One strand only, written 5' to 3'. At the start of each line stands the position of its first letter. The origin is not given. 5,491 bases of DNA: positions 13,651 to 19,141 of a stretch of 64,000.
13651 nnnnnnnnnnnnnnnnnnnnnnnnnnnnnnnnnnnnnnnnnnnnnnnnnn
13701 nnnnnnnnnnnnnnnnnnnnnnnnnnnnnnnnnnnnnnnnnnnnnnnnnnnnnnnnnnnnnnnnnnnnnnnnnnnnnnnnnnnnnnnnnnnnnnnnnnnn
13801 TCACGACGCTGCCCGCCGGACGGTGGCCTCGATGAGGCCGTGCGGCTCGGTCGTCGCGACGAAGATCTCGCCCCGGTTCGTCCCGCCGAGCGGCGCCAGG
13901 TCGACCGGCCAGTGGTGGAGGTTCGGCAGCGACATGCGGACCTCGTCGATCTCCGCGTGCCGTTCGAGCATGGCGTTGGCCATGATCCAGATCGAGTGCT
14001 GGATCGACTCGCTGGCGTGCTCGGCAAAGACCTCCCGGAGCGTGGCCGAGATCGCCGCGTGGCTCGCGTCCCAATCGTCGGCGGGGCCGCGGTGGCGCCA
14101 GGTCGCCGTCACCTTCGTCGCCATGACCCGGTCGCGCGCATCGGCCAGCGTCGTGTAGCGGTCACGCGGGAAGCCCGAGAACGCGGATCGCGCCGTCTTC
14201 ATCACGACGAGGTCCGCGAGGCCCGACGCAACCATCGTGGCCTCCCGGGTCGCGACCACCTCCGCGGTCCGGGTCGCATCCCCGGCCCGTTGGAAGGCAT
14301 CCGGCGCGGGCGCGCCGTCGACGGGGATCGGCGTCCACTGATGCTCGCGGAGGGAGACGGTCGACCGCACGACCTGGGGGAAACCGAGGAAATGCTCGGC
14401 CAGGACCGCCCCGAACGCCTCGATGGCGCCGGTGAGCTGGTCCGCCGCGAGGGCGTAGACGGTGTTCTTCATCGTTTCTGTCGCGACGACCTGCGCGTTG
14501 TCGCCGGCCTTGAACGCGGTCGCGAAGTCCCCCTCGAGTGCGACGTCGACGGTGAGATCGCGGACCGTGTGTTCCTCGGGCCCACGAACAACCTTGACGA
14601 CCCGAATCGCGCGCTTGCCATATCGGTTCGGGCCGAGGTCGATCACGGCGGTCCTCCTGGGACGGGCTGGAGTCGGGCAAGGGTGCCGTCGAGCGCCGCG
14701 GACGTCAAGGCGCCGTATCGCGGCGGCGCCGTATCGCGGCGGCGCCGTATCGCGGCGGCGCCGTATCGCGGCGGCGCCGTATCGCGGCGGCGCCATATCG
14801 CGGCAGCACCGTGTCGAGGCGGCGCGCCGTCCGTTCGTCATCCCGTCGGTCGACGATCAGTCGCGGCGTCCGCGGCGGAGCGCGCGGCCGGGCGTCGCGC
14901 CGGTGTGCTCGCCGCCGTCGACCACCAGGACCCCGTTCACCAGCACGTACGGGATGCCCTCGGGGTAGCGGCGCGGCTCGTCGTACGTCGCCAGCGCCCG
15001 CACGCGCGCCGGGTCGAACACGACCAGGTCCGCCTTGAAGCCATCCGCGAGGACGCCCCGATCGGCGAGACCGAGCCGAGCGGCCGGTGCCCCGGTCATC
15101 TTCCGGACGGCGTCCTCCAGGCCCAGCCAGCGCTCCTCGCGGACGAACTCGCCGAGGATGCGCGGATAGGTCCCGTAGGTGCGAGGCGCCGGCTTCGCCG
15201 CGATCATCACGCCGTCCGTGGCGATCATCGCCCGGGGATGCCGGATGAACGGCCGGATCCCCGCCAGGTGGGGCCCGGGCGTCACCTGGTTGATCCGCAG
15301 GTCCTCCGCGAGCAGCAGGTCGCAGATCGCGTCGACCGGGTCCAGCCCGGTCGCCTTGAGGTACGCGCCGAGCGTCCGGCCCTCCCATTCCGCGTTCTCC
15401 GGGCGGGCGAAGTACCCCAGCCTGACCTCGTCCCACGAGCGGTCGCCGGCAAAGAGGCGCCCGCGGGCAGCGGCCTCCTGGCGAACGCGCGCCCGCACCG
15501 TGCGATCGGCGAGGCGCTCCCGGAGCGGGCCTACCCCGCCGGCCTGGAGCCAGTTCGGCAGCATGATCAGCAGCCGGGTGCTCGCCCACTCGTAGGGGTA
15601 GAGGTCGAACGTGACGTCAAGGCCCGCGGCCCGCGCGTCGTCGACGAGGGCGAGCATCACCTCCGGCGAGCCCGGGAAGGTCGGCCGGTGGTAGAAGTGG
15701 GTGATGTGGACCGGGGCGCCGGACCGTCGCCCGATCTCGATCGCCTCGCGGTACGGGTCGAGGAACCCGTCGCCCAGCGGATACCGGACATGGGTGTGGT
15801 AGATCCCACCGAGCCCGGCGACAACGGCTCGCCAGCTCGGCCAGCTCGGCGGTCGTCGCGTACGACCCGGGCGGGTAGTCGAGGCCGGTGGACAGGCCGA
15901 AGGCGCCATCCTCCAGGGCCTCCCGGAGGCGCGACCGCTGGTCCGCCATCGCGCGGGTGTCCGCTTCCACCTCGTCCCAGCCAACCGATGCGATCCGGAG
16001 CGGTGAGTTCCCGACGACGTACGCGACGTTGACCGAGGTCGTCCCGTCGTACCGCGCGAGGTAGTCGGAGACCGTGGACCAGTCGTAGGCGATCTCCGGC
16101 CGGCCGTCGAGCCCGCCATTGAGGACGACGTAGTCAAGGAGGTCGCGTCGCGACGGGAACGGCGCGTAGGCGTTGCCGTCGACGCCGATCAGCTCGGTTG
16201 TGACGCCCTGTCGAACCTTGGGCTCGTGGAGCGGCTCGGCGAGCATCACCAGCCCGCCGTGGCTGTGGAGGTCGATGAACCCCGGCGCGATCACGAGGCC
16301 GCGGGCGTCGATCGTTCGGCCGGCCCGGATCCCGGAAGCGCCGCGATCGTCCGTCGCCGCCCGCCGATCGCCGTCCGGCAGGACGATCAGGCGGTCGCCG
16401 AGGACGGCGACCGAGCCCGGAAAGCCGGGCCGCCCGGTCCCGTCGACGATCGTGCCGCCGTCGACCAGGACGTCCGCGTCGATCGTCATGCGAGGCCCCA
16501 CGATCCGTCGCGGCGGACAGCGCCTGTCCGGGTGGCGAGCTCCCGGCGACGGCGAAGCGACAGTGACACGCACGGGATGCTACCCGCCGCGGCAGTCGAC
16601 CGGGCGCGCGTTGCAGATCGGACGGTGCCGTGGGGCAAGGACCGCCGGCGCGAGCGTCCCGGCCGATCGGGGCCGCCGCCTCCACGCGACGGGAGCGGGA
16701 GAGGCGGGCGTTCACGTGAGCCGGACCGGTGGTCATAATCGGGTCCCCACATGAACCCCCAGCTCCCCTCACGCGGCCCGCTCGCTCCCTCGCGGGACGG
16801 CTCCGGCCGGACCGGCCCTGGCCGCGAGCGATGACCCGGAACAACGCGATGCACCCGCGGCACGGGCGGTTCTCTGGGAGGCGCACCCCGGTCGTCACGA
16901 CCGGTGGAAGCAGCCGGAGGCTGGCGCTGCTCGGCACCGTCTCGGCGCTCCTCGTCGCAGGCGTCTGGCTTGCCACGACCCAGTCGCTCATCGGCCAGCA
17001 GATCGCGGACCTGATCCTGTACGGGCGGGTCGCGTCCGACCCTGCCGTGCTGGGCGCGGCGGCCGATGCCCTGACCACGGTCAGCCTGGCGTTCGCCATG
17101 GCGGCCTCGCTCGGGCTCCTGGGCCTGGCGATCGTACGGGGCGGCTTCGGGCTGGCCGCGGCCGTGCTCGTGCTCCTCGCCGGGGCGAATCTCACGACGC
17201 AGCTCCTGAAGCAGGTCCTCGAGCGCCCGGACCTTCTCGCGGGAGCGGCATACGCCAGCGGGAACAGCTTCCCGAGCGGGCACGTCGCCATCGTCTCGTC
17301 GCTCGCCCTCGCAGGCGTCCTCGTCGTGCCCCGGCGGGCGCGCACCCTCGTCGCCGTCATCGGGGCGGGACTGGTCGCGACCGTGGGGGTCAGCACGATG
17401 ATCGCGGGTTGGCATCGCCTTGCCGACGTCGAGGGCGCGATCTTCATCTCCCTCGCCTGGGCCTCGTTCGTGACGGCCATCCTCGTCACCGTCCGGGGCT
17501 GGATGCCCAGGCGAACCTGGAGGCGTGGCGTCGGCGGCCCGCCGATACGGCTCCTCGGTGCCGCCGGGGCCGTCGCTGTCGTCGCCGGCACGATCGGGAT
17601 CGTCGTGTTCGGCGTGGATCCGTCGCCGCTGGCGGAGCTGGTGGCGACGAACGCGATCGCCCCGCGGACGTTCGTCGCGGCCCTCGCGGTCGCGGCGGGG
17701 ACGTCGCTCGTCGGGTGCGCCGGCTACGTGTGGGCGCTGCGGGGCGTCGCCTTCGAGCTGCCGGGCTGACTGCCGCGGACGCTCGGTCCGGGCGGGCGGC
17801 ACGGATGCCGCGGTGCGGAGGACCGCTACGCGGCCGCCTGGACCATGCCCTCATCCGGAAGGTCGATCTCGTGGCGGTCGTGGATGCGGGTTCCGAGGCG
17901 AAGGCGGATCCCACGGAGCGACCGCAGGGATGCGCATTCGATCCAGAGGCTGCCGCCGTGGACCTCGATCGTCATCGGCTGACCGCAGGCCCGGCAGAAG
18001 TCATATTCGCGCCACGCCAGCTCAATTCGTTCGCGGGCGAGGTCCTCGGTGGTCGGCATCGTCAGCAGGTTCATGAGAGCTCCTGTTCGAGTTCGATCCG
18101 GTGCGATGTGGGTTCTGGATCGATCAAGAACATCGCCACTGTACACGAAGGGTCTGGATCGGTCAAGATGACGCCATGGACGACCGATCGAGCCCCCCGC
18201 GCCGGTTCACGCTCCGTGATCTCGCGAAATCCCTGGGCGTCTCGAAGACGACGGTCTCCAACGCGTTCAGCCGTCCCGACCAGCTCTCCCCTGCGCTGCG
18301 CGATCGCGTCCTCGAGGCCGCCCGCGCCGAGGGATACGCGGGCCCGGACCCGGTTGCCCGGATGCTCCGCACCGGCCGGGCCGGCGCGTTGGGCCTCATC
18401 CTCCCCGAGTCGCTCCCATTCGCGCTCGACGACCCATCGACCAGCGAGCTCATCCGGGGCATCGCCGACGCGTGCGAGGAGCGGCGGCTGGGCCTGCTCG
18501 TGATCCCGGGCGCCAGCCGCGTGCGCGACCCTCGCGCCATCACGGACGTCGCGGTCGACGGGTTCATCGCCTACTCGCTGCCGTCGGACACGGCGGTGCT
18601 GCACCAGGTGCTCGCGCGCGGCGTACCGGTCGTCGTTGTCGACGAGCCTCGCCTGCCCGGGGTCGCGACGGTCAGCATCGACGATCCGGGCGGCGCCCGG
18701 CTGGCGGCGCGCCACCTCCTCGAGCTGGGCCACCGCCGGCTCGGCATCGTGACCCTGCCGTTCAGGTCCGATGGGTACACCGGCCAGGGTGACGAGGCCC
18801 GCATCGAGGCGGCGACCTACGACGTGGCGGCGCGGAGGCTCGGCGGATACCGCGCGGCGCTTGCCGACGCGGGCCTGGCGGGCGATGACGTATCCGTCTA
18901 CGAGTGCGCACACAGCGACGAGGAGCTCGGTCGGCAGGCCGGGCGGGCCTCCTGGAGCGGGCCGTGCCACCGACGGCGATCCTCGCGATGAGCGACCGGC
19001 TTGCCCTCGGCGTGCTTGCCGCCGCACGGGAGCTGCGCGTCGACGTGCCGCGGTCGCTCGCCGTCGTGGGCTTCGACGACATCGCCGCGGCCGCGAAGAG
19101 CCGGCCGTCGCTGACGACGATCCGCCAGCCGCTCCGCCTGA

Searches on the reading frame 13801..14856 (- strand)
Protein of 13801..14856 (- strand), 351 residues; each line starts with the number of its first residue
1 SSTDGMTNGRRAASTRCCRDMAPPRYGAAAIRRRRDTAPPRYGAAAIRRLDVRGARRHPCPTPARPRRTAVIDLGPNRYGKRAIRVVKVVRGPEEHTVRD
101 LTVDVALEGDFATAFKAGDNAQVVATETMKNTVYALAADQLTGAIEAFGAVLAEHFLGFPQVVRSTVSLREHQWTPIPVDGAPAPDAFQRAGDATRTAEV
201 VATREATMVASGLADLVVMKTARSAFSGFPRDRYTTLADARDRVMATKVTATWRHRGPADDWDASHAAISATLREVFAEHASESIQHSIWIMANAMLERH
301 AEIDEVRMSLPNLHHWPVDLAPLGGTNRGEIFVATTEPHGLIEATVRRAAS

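Call 107: search_protein_families(library=pfam, proteins=[window:13801-14856:-], max_evalue=0.0001)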
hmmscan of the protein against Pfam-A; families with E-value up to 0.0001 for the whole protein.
window:13801-14856:- (351 aa): 1 family
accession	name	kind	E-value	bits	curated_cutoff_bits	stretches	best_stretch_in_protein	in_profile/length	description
PF01014.23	Uricase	-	3.7e-50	170.4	25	2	210-343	2-140/140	Uricase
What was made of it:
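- Checked: Uricase: 13801-14856 (call 107).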

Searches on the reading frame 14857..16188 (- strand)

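Call 104: search_protein_families(library=pfam, proteins=[window:14857-16188:-], max_evalue=0.0001)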
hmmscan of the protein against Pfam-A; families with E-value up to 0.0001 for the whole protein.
window:14857-16188:- (443 aa): 2 families
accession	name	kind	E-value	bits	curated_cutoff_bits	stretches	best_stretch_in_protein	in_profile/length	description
PF07969.17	Amidohydro_3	-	2.7e-15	57.3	29.7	1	256-423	308-472/472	Amidohydrolase family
PF01979.26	Amidohydro_1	-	4.2e-05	23.4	25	0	320-395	245-321/345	Amidohydrolase family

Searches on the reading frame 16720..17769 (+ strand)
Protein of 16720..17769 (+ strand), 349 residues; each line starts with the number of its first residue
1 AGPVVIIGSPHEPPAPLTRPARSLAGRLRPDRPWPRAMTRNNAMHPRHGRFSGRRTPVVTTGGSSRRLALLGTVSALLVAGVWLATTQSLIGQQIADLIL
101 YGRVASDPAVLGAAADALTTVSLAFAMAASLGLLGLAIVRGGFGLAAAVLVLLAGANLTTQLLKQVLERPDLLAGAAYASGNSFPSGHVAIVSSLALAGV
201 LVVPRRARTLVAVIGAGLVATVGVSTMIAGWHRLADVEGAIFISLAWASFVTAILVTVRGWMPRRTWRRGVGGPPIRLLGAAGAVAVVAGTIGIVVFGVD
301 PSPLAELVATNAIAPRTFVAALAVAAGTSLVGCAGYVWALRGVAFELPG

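Call 104: search_protein_families(library=pfam, proteins=[window:16720-17769:+], max_evalue=0.0001)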
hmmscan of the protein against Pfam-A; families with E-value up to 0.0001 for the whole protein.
window:16720-17769:+ (349 aa): 1 family
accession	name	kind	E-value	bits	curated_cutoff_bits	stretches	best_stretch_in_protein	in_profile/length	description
PF01569.27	PAP2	-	8.4e-13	48.6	27.2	1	147-255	3-125/130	PAP2 superfamily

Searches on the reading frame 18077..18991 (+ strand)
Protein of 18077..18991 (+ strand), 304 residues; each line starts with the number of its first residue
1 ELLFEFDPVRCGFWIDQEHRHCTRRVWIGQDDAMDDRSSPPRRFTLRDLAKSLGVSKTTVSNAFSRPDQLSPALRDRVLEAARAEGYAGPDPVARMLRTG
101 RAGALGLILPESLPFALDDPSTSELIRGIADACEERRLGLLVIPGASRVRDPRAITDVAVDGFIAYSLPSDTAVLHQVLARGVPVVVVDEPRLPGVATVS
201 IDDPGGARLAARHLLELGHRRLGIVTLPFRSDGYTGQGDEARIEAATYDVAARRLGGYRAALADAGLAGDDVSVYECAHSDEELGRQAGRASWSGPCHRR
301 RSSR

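Call 104: search_protein_families(library=pfam, proteins=[window:18077-18991:+], max_evalue=0.0001)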
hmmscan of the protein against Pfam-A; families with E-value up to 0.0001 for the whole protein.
window:18077-18991:+ (304 aa): 3 families
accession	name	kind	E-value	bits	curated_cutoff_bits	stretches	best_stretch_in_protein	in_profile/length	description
PF00356.27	LacI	-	3.2e-08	33.7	27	1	45-87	1-43/46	Bacterial regulatory proteins, lacI family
PF00532.27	Peripla_BP_1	-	5.4e-07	29.8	22.2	1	103-280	2-165/281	Periplasmic binding proteins and sugar binding domain of LacI family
PF04967.18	HTH_10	-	2.4e-05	24.5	23.1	1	40-63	20-43/53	HTH DNA binding domain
